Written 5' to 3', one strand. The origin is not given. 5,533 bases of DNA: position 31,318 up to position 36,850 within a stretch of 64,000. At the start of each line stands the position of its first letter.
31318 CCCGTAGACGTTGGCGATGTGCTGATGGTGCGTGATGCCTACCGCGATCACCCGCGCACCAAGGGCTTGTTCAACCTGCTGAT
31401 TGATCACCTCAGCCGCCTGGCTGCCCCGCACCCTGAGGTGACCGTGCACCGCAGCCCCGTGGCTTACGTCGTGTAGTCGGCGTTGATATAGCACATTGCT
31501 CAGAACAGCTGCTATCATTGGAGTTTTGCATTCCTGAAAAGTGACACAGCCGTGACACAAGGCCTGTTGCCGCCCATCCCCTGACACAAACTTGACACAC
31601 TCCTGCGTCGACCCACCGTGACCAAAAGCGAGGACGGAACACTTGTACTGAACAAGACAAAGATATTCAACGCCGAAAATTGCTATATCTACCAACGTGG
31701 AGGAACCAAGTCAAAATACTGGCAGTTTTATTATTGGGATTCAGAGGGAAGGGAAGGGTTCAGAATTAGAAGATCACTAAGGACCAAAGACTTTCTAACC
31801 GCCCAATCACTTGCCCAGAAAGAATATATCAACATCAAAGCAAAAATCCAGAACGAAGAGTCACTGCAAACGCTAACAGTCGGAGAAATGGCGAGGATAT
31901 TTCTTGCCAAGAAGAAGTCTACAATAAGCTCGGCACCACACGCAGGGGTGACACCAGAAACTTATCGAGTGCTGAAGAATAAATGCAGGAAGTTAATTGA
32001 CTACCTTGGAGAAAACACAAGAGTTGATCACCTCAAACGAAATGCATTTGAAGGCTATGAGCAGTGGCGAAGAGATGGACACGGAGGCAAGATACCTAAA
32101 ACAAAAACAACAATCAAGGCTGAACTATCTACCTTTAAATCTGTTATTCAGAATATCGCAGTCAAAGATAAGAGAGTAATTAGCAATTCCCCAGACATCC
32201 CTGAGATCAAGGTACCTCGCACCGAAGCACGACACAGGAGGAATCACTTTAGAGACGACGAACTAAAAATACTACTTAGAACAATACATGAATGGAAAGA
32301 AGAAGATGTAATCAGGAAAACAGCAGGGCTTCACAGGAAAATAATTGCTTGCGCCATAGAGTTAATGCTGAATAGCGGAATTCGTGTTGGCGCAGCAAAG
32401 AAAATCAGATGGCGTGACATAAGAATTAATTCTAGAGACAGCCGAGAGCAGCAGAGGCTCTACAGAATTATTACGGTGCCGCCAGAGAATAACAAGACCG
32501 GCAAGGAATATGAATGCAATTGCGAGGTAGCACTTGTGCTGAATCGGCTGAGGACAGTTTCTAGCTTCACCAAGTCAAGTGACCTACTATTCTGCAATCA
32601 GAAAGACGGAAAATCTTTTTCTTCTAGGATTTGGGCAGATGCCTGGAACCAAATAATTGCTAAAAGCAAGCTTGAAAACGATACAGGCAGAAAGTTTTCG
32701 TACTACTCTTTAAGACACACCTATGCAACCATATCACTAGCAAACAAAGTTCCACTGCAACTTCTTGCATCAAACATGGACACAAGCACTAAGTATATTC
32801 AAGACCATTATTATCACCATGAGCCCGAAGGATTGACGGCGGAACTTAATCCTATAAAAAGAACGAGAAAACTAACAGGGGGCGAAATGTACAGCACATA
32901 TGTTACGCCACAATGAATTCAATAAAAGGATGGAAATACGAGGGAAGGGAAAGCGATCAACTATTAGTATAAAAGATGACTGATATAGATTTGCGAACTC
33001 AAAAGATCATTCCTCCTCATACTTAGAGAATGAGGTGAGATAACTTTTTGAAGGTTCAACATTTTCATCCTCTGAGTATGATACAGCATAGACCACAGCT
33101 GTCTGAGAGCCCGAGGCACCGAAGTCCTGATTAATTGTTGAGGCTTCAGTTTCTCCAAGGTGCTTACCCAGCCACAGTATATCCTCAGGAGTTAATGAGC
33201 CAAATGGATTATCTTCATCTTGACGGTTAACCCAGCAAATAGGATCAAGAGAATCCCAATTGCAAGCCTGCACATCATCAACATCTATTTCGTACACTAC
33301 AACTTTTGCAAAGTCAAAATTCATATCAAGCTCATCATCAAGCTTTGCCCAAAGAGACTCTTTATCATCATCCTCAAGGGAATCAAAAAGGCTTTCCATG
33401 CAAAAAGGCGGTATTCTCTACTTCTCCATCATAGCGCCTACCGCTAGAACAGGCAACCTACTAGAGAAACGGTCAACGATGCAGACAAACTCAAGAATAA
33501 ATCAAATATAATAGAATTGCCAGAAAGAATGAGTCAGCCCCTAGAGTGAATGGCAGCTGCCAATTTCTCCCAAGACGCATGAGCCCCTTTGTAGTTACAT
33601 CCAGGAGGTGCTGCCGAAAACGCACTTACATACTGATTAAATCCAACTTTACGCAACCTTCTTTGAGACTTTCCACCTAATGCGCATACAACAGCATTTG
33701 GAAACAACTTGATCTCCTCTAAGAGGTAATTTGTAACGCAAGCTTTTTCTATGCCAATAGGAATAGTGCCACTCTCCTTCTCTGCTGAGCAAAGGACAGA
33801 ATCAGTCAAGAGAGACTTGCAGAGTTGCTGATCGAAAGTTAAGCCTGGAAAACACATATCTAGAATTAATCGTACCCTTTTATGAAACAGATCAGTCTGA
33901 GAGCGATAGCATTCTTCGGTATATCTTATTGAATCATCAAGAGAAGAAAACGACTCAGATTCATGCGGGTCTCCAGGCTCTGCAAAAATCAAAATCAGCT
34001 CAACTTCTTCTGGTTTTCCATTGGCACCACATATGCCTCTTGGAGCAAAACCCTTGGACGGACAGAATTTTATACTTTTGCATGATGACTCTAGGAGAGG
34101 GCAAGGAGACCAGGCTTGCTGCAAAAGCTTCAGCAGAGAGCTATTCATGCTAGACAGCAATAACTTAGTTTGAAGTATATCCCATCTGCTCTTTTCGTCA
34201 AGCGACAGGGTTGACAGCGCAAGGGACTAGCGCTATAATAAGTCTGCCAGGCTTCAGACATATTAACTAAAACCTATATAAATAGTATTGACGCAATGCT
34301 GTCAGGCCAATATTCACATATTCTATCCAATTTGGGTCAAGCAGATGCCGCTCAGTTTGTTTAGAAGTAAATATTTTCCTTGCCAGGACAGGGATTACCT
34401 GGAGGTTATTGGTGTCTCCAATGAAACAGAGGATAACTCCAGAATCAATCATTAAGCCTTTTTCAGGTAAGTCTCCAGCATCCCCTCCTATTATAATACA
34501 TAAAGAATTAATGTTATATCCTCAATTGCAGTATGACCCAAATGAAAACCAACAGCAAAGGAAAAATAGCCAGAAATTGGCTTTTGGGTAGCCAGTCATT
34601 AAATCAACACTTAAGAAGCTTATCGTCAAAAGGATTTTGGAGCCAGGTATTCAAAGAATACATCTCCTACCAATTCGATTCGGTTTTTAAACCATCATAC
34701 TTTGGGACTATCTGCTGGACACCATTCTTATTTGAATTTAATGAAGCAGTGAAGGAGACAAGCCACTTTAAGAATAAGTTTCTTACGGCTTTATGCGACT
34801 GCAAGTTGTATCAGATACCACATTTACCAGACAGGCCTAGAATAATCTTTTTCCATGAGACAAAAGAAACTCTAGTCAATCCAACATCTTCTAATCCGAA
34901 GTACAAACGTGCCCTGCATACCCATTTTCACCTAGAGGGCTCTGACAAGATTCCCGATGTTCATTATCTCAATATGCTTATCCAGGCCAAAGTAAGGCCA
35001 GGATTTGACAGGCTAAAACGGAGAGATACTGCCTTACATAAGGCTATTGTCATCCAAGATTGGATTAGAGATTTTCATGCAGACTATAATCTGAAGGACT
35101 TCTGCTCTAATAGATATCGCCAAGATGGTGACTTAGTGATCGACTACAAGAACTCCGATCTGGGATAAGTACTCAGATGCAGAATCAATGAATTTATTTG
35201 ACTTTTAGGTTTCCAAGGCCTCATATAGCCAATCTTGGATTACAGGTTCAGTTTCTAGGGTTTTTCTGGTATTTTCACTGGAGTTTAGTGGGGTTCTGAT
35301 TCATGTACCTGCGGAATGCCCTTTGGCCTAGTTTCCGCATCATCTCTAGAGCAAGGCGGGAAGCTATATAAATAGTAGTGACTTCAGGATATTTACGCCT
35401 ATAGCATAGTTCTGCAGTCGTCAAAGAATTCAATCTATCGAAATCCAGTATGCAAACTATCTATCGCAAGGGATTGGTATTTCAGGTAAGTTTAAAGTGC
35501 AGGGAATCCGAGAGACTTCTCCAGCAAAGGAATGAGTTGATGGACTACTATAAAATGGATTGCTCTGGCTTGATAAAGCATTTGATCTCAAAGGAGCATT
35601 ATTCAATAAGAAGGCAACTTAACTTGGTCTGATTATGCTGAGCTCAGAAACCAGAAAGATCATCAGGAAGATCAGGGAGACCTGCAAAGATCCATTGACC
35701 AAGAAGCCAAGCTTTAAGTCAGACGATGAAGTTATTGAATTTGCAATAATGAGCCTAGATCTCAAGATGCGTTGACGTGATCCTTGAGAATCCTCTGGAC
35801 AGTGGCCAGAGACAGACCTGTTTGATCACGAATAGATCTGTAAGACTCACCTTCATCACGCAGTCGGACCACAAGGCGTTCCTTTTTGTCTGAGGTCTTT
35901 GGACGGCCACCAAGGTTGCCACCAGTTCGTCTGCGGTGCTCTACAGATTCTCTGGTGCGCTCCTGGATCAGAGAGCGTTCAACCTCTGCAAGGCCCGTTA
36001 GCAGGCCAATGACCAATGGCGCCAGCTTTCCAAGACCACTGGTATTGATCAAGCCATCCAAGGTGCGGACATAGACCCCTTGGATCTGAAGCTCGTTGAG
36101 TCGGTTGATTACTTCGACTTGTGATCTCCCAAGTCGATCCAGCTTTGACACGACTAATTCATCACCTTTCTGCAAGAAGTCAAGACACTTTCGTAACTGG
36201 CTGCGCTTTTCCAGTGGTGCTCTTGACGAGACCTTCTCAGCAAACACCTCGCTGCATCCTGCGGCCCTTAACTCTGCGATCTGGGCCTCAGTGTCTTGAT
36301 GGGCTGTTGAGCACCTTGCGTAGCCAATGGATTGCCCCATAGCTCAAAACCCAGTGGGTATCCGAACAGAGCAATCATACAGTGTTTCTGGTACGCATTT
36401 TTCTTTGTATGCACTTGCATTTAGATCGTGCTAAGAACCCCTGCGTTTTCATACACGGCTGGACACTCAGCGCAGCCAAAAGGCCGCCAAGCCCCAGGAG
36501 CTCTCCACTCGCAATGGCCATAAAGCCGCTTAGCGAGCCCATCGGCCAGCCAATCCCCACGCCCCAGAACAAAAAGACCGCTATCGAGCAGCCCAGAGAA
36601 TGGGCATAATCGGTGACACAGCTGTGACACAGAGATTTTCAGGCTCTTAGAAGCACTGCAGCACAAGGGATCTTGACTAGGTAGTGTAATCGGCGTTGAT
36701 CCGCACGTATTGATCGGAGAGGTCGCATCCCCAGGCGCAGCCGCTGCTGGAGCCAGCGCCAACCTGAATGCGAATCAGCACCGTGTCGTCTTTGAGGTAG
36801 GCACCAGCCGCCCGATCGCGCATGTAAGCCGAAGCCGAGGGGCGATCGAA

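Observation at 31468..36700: A 5.2-kb integrative element inserted in the 3' end of argJ that rebuilds the argJ tail and splits a former argJ/LysR convergent overlap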

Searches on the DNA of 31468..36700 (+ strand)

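Call 83: search_dna_similar(query=window:31468-36700:+, collection=plasmids, mode=distant, max_rows=10)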
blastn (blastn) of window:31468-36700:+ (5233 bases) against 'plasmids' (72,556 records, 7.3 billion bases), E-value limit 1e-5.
No match.
